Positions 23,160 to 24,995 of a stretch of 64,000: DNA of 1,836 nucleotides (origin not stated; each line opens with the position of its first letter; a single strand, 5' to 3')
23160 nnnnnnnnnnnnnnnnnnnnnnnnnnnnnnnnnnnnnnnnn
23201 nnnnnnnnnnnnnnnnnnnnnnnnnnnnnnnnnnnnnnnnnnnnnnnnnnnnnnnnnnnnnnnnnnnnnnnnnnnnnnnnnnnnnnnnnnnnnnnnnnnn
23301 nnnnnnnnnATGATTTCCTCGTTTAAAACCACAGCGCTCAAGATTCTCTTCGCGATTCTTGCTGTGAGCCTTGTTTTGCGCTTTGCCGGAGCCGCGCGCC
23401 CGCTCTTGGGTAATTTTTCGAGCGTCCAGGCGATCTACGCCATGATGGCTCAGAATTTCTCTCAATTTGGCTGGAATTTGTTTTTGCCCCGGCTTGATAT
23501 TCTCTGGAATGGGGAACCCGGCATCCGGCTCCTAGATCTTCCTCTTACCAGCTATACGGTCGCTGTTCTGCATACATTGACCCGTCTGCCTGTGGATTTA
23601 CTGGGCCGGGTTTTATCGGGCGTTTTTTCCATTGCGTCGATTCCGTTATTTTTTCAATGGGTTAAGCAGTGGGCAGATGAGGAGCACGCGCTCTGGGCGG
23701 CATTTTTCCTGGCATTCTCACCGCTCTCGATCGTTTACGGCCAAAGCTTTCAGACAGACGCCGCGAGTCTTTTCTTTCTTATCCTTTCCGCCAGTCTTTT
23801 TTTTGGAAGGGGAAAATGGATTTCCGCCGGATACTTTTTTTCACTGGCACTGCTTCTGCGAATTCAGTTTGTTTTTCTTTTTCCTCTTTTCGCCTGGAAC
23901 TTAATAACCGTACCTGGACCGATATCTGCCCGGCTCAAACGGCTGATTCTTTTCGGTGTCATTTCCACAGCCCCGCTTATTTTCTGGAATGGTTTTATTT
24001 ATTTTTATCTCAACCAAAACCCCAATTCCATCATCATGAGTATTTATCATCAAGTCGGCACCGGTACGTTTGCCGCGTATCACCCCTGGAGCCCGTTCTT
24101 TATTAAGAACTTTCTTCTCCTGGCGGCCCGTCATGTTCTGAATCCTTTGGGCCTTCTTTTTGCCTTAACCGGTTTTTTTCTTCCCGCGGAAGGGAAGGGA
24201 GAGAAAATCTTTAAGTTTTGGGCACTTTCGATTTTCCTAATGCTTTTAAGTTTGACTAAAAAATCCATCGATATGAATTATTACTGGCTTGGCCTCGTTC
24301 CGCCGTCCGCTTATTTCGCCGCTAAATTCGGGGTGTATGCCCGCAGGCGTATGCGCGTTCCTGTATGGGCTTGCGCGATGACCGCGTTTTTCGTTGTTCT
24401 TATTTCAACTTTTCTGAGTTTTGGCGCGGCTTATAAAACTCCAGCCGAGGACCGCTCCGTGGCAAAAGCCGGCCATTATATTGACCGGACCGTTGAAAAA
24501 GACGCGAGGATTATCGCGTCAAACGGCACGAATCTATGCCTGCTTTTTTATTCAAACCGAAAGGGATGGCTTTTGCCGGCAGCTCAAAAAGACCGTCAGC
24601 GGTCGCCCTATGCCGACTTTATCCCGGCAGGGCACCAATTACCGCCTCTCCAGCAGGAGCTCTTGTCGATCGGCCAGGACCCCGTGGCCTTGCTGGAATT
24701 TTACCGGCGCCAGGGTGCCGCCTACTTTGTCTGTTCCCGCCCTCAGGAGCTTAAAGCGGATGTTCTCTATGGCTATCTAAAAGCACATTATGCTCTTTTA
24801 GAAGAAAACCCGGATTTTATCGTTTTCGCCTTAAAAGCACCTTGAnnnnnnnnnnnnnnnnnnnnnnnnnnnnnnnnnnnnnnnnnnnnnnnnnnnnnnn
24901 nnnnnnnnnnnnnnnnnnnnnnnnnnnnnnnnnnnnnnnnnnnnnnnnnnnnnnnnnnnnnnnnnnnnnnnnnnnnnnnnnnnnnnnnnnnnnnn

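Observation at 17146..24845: Arn-like amino-sugar lipid-carrier pathway variant (aminotransferase, N-acetyltransferase, polyprenol-P synthase, methyltransferase, ArnT-like protein)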

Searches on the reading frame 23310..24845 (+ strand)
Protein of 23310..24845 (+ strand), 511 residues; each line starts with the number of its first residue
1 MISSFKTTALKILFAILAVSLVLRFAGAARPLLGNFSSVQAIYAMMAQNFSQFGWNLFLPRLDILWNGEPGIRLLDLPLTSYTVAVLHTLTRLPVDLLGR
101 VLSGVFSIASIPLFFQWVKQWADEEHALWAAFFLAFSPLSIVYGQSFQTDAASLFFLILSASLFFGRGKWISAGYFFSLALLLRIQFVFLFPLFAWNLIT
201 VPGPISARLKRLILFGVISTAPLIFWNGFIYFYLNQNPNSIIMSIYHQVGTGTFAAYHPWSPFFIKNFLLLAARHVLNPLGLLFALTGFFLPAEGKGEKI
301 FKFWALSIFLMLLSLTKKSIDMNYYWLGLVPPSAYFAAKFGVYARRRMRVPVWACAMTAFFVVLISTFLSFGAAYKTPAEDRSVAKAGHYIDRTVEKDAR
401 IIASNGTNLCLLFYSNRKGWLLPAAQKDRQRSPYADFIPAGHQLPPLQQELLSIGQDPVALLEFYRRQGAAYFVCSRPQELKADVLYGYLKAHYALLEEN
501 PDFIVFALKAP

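Call 4: search_protein_families(library=pfam, proteins=[window:23310-24845:+], max_evalue=0.01)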
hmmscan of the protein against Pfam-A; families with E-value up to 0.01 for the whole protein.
window:23310-24845:+ (511 aa): 1 family
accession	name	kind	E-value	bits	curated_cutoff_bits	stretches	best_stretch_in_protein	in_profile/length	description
PF13231.12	PMT_2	-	0.00012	22.7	26.1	1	78-226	4-160/160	Dolichyl-phosphate-mannose-protein mannosyltransferase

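Call 5: search_protein_families(library=ncbifam, proteins=[window:23310-24845:+], max_evalue=0.01)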
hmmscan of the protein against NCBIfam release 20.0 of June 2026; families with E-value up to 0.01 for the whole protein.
window:23310-24845:+ (511 aa): 1 family
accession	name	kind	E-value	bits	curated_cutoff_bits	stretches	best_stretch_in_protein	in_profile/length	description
TIGR03663.1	TIGR03663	subfamily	0.00021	20.4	126.25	1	95-165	69-138/435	flippase activity-associated protein Agl23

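Call 11: find_encoding_contigs(protein=window:23310-24845:+, flank=10000, max_places=6)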
Protein window:23310-24845:+ (511 aa): no gene with exactly this product is on record in the collection.

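Call 12: find_homologous_proteins(query=window:23310-24845:+, max_evalue=0.001)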
Query window:23310-24845:+ (511 aa): 18 proteins with E <= 0.001 among 8000 candidates.
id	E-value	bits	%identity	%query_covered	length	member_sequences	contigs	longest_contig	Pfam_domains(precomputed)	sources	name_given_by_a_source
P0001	0.0e+0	1143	100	100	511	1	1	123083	-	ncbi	-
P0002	8.4e-125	436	47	97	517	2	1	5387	PF13231.13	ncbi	-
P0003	2.3e-122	428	46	97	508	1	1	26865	PF13231.13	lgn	-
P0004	2.8e-122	428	47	99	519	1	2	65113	-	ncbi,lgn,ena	-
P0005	5.9e-121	423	47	95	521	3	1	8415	PF13231.13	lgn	-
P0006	8.0e-101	357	42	97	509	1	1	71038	PF13231.13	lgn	-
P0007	5.4e-43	166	39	32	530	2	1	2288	PF02366.25,PF09913.16,PF13231.13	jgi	-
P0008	6.3e-43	166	30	80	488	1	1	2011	PF02366.25,PF13231.13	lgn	-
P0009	5.6e-42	163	26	97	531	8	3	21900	PF02366.25,PF13231.13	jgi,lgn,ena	-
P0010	4.4e-36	143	27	92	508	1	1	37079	PF02366.25,PF13231.13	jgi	-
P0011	4.5e-17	80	26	98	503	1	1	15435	PF13231.13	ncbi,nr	ncbi:glycosyltransferase family 39 protein [Candidatus Curtissbacteria bacterium]|nr:glycosyltransfe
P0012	1.1e-12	66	26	85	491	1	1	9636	PF02366.25,PF13231.13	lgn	-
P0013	1.1e-12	66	25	83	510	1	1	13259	PF13231.13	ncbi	ncbi:MAG TPA: glycosyltransferase family 39 protein [Longimicrobiales bacterium]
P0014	1.2e-12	66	24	94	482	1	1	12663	PF13231.13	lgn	-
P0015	3.2e-11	61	27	60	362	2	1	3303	PF13231.13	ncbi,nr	ncbi:MAG: glycosyltransferase family 39 protein, partial [Acidobacteria bacterium]|nr:glycosyltransf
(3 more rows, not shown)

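Call 13: find_encoding_contigs(protein=P0004, flank=10000, max_places=3)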
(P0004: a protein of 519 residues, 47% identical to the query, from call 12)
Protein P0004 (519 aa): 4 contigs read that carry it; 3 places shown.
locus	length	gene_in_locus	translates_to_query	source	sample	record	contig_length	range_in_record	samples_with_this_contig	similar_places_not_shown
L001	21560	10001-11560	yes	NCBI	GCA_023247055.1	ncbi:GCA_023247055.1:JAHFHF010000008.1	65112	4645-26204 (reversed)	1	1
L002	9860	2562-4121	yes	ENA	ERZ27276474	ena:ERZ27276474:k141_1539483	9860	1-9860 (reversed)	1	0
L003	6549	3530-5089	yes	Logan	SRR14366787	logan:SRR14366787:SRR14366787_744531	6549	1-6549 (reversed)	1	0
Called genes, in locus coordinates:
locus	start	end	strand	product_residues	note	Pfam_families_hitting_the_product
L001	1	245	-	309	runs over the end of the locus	PF05711:TylF, PF13578:Methyltransf_24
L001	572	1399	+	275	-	PF00535:Glycos_transf_2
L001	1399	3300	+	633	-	PF02366:PMT (weak)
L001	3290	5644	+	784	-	-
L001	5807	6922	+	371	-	PF00155:Aminotran_1_2, PF01041:DegT_DnrJ_EryC1, PF01053:Cys_Met_Meta_PP (weak)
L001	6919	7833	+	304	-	PF01073:3Beta_HSD, PF01370:Epimerase, PF02719:Polysacc_synt_2, PF04321:RmlD_sub_bind, PF16363:GDP_Man_Dehyd, PF07993:NAD_binding_4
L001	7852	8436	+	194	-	PF13302:Acetyltransf_3, PF13420:Acetyltransf_4, PF13673:Acetyltransf_10, PF00583:Acetyltransf_1, PF13508:Acetyltransf_7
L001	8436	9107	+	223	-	PF00535:Glycos_transf_2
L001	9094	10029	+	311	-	PF13489:Methyltransf_23, PF07021:MetW (weak), PF13847:Methyltransf_31, PF08241:Methyltransf_11, PF08242:Methyltransf_12, PF13649:Methyltransf_25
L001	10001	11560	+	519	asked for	-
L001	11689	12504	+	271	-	PF01066:CDP-OH_P_transf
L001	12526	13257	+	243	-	PF00535:Glycos_transf_2, PF13641:Glyco_tranf_2_3 (weak)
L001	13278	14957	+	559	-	PF13231:PMT_2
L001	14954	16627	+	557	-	PF09852:DUF2079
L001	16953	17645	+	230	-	PF01209:Ubie_methyltran, PF13489:Methyltransf_23, PF08241:Methyltransf_11, PF08242:Methyltransf_12, PF13649:Methyltransf_25, PF13847:Methyltransf_31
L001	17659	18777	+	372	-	PF13439:Glyco_transf_4, PF13579:Glyco_trans_4_4, PF20706:GT4-conflict, PF00534:Glycos_transf_1, PF13692:Glyco_trans_1_4, PF13524:Glyco_trans_1_2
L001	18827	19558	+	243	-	PF00535:Glycos_transf_2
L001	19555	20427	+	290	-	PF00535:Glycos_transf_2 (weak), PF13641:Glyco_tranf_2_3 (weak)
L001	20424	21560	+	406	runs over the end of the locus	PF04932:Wzy_C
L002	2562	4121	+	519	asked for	-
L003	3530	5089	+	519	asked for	-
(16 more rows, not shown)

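Call 14: find_encoding_contigs(protein=P0006, flank=10000, max_places=3)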
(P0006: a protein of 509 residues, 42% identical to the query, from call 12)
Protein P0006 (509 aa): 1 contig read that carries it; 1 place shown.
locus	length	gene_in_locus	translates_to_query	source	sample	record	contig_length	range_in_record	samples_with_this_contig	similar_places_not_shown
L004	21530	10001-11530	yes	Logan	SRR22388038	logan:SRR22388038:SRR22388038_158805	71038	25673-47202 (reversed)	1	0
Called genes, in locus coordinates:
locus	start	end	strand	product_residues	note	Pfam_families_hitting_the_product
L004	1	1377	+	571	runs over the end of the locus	PF13714:PEP_mutase, PF12804:NTP_transf_3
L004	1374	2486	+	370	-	PF02776:TPP_enzyme_N, PF02775:TPP_enzyme_C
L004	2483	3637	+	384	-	PF00465:Fe-ADH, PF13685:Fe-ADH_2, PF25137:ADH_Fe_C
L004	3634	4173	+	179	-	PF00293:NUDIX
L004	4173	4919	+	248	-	PF02224:Cytidylate_kin, PF13189:Cytidylate_kin2 (weak), PF13238:AAA_18 (faint)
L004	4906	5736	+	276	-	-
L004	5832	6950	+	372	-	PF00155:Aminotran_1_2 (weak), PF01041:DegT_DnrJ_EryC1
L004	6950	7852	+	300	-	PF01073:3Beta_HSD, PF01370:Epimerase, PF02719:Polysacc_synt_2, PF04321:RmlD_sub_bind, PF16363:GDP_Man_Dehyd, PF07993:NAD_binding_4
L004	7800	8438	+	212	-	PF13302:Acetyltransf_3, PF00583:Acetyltransf_1, PF13673:Acetyltransf_10 (weak), PF13508:Acetyltransf_7, PF08445:FR47 (faint)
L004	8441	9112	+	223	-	PF00535:Glycos_transf_2, PF13641:Glyco_tranf_2_3 (weak)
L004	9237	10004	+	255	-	PF13489:Methyltransf_23, PF07021:MetW (weak), PF13847:Methyltransf_31, PF08241:Methyltransf_11, PF08242:Methyltransf_12, PF13649:Methyltransf_25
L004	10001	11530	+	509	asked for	PF13231:PMT_2 (weak)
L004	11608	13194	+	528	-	PF02310:B12-binding, PF04055:Radical_SAM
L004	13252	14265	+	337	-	PF05050:Methyltransf_21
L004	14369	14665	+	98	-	PF12728:HTH_17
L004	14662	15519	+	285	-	PF03102:NeuB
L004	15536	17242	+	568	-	PF13302:Acetyltransf_3, PF00583:Acetyltransf_1, PF13673:Acetyltransf_10, PF13508:Acetyltransf_7, PF08445:FR47 (weak)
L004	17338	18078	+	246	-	PF13489:Methyltransf_23, PF13847:Methyltransf_31, PF08241:Methyltransf_11, PF08242:Methyltransf_12, PF13649:Methyltransf_25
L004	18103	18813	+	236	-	PF02348:CTP_transf_3, PF12804:NTP_transf_3 (weak)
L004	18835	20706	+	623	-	-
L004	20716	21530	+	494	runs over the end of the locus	PF01943:Polysacc_synt, PF13440:Polysacc_synt_3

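Call 15: find_encoding_contigs(protein=P0003, flank=10000, max_places=3)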
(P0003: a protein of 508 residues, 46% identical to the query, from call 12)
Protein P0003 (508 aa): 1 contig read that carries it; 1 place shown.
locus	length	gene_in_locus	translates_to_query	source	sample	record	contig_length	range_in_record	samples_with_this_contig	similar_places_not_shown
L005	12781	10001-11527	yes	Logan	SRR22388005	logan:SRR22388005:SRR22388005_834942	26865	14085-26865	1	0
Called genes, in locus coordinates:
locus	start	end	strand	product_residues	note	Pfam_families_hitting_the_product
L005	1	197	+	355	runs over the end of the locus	PF01073:3Beta_HSD, PF01370:Epimerase, PF02719:Polysacc_synt_2 (faint), PF16363:GDP_Man_Dehyd, PF07993:NAD_binding_4 (weak)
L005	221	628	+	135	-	PF14667:Polysacc_synt_C (weak), PF07883:Cupin_2 (weak)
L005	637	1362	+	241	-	PF00106:adh_short, PF01370:Epimerase (weak), PF08659:KR (weak), PF13561:adh_short_C2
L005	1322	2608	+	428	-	PF08421:Methyltransf_13, PF13489:Methyltransf_23, PF08242:Methyltransf_12, PF08484:Methyltransf_14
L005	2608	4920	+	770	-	-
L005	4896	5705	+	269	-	PF01066:CDP-OH_P_transf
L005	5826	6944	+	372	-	PF00155:Aminotran_1_2, PF01041:DegT_DnrJ_EryC1, PF01276:OKR_DC_1 (faint), PF01053:Cys_Met_Meta_PP (weak)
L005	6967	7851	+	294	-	PF01073:3Beta_HSD, PF01370:Epimerase, PF02719:Polysacc_synt_2, PF04321:RmlD_sub_bind, PF16363:GDP_Man_Dehyd, PF07993:NAD_binding_4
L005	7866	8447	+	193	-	PF13302:Acetyltransf_3, PF00583:Acetyltransf_1, PF13420:Acetyltransf_4 (weak), PF13673:Acetyltransf_10, PF13508:Acetyltransf_7, PF08445:FR47 (faint)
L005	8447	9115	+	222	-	PF00535:Glycos_transf_2, PF13641:Glyco_tranf_2_3 (weak)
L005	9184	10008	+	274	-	PF13489:Methyltransf_23, PF07021:MetW, PF13847:Methyltransf_31, PF08241:Methyltransf_11, PF08242:Methyltransf_12, PF13649:Methyltransf_25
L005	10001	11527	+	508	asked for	PF13231:PMT_2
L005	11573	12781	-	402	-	?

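Call 21: find_related_loci(query=A1, collection=genome_contigs, flank=10000)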
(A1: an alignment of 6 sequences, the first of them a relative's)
Query A1 (511 aa) in genome_contigs; peptide patterns used: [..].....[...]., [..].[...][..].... (x = any residue, [..] = any of these).
79 stretches matched a pattern; 3 encode a relative of the query (tblastn E <= 1e-3); 2 distinct loci.
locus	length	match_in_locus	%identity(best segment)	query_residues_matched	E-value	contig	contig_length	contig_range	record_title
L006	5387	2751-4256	47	13-508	4e-118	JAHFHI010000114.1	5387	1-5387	MAG: Candidatus Omnitrophota bacterium isolate nzgw335 NODE_33983_length_5388_cov_1.911904, whole genome shotgun sequenc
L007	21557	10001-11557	47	1-508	4e-129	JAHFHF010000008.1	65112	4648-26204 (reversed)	MAG: Candidatus Omnitrophota bacterium isolate nzgw332 NODE_204_length_65113_cov_3.456502, whole genome shotgun sequence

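Call 30: predict_structure(alignment_id=A2)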
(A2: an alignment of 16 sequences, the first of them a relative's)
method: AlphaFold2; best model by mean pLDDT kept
length: 511 residues; sequences in the alignment: 16
mean_pLDDT: 90.9   pTM: 0.91
mean pLDDT of the five models: 90.9, 89.8, 88.7, 87.3, 86.2
residues with pLDDT >= 90: 375; 70-90: 112; 50-70: 19; < 50: 5
segments of 3 or more residues with pLDDT < 50: 1-5
pLDDT, mean of each block of 10 residues (from residue 1): 62 96 91 83 95 90 90 92 97 95 97 96 95 97 93 97 89 97 95 91 92 96 96 91 86 78 93 92 97 89 96 91 93 98 94 93 94 87 93 95 82 94 66 74 87 88 94 93 90 97 92 52
secondary structure, 60 per line:
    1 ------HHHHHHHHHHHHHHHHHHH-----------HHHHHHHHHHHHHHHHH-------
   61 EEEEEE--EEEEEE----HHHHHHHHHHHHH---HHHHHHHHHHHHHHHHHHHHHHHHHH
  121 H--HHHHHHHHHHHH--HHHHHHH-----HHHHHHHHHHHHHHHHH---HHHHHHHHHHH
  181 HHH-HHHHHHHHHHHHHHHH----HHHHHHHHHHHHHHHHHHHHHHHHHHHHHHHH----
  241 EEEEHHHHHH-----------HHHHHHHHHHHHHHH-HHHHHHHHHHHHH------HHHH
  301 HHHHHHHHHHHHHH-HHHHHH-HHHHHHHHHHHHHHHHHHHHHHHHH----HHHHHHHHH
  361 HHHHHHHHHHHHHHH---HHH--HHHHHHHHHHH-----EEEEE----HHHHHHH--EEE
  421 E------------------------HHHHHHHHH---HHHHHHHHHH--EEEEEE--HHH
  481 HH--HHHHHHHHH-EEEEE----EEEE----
elements in order: H7-25 H37-53 E61-66 E69-74 H79-91 H95-121 H124-135 H138-144 H150-166 H170-183 H185-200 H205-236 E241-244 H245-250 H262-276 H278-290 H297-314 H316-321 H323-347 H352-375 H384-394 E400-404 H409-415 E418-421 H446-454 H458-467 E470-475 H478-482 H485-493 E495-499 E504-507

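Call 32: fold_search(model_id=the predicted structure, library=pdb)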
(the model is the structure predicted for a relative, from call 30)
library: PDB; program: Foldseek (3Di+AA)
matches with E <= 10: 320; with E <= 0.001: 34
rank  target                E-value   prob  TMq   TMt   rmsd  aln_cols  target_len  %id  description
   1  5f15                  3.2e-09  1.00  0.63  0.60   9.6       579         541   13  Crystal Structure of ArnT from Cupriavidus metallidurans bound to Undecaprenyl phosphate (released 2016-02-17)
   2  8pn9_A                7.5e-09  1.00  0.59  0.48  10.1       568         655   12  Structure of human oligosaccharyltransferase OST-A complex bound to NGI-1 (released 2024-05-08)
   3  6s7o_A                9.7e-09  1.00  0.60  0.49   9.7       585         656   14  Cryo-EM structure of human oligosaccharyltransferase complex OST-A (released 2019-12-18)
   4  5ezm                  1.2e-08  1.00  0.63  0.60   8.5       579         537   14  Crystal Structure of ArnT from Cupriavidus metallidurans in the apo state (released 2016-02-17)
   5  8agc_A                1.7e-08  1.00  0.63  0.49   8.8       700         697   12  Structure of yeast oligosaccharylransferase complex with lipid-linked oligosaccharide and non-acceptor peptide bound (released 2022-12-07)
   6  8age_A                2.0e-08  1.00  0.62  0.51  10.2       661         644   13  Structure of yeast oligosaccharylransferase complex with acceptor peptide bound (released 2022-12-07)
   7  8agb_A                2.6e-08  1.00  0.58  0.48   9.9       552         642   14  Structure of yeast oligosaccharylransferase complex with lipid-linked oligosaccharide bound (released 2022-12-07)
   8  6c26_A                4.6e-08  1.00  0.60  0.49  10.9       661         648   13  The Cryo-EM structure of a eukaryotic oligosaccharyl transferase complex (released 2018-01-31)
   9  7oci_F                5.0e-08  1.00  0.65  0.53  10.4       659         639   12  Cryo-EM structure of yeast Ost6p containing oligosaccharyltransferase complex (released 2022-02-16)
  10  5gmy_A                5.4e-08  1.00  0.55  0.36  13.1       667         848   12  Crystal structure of the Archaeoglobus fulgidus oligosaccharyltransferase (O29867_ARCFU) tethered with an acceptor pep (released 2017-02-01)
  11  9n9j_I                6.5e-08  1.00  0.56  0.43   9.5       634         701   11  Structure of a GRP94 folding intermediate engaged with a CCDC134- and FKBP11-bound secretory translocon (released 2025-11-19)
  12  6s7t_A                7.1e-08  1.00  0.60  0.46   8.5       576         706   13  Cryo-EM structure of human oligosaccharyltransferase complex OST-B (released 2019-12-18)
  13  6ftg_5                9.7e-08  1.00  0.52  0.43  10.5       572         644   13  Subtomogram average of OST-containing ribosome-translocon complexes from canine rough microsomal membranes (released 2018-03-21)
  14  8b6l_I                1.2e-07  1.00  0.54  0.42   9.3       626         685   12  Subtomogram average of the human Sec61-TRAP-OSTA-translocon (released 2022-12-07)
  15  9s6t_A                1.5e-07  1.00  0.59  0.62   6.2       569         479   13  Ternary cryo-EM structure of chicken ALG12 with Dol25-PP-GlcNAc2Man7, Dol25-P-Man, and Fab (released 2026-03-18)
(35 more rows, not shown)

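Call 34: list_cluster_members(proteins=[P0001, P0002, P0003, P0005, P0006, P0009, P0010])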
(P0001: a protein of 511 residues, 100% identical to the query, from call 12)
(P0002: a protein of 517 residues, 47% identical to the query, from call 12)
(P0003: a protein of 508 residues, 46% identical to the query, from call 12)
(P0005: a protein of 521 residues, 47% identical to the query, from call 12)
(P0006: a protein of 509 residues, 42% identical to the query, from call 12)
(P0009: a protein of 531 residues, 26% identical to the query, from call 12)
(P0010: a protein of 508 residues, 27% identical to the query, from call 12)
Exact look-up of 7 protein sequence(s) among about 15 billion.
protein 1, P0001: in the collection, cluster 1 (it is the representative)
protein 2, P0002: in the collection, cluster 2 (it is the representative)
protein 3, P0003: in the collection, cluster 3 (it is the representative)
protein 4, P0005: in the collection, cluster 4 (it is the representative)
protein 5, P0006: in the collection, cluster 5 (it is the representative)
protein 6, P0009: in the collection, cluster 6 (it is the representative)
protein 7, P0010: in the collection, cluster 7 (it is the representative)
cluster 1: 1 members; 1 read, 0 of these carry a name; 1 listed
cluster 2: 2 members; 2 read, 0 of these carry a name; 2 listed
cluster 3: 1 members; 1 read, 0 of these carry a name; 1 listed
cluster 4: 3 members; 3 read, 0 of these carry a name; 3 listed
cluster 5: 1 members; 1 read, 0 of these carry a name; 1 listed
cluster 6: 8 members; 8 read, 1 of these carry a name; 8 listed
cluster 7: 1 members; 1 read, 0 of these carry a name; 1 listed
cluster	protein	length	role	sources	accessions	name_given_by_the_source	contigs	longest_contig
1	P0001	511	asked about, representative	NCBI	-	-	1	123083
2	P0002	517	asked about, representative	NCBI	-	-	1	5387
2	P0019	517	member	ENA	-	-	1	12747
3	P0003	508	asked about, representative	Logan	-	-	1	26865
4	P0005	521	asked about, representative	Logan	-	-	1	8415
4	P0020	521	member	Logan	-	-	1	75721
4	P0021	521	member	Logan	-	-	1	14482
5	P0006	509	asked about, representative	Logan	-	-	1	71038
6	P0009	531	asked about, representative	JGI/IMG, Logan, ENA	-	-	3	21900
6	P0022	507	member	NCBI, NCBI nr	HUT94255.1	MAG TPA: glycosyltransferase family 39 protein [Thermoguttaceae bacterium] | glycosyltransferase family 39 protein [Thermoguttaceae bacterium]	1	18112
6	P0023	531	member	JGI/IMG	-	-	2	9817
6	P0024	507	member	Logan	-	-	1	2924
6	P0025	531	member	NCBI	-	-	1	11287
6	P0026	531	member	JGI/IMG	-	-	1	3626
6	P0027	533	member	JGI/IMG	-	-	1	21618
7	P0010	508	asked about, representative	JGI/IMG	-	-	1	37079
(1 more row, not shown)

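Call 35: find_encoding_contigs(protein=P0009, flank=10000, max_places=3)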
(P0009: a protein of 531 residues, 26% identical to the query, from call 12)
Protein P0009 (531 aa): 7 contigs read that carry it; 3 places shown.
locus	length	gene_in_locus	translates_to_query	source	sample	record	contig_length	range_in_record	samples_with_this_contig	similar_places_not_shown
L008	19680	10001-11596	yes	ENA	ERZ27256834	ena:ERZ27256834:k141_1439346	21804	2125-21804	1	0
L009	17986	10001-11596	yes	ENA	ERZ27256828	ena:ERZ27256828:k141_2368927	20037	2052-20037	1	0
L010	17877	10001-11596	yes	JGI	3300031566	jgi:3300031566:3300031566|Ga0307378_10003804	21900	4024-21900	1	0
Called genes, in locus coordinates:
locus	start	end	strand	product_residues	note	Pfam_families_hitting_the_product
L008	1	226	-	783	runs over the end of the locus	?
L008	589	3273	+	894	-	PF00675:Peptidase_M16, PF05193:Peptidase_M16_C, PF00675:Peptidase_M16, PF05193:Peptidase_M16_C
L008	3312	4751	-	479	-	-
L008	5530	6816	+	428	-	PF00483:NTP_transferase, PF12804:NTP_transf_3 (weak), PF25247:LbH_GLGC, PF24894:Hexapep_GlmU (weak), PF25084:LbH_EIF2B (weak), PF25087:GMPPB_C (weak)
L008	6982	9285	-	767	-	PF20473:MmeI_Mtase (weak), PF07669:Eco57I, PF02384:N6_Mtase (weak), PF12950:TaqI_C (weak)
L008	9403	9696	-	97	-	-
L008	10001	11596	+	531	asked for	PF02366:PMT (weak), PF13231:PMT_2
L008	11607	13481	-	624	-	-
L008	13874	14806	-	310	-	PF13641:Glyco_tranf_2_3, PF00535:Glycos_transf_2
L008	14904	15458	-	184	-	-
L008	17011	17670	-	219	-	-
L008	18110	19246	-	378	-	PF14237:GYF_2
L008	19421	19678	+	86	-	?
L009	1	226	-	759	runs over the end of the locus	?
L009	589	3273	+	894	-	PF00675:Peptidase_M16, PF05193:Peptidase_M16_C, PF00675:Peptidase_M16, PF05193:Peptidase_M16_C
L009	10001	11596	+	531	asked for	PF02366:PMT (weak), PF13231:PMT_2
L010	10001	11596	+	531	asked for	PF02366:PMT (weak), PF13231:PMT_2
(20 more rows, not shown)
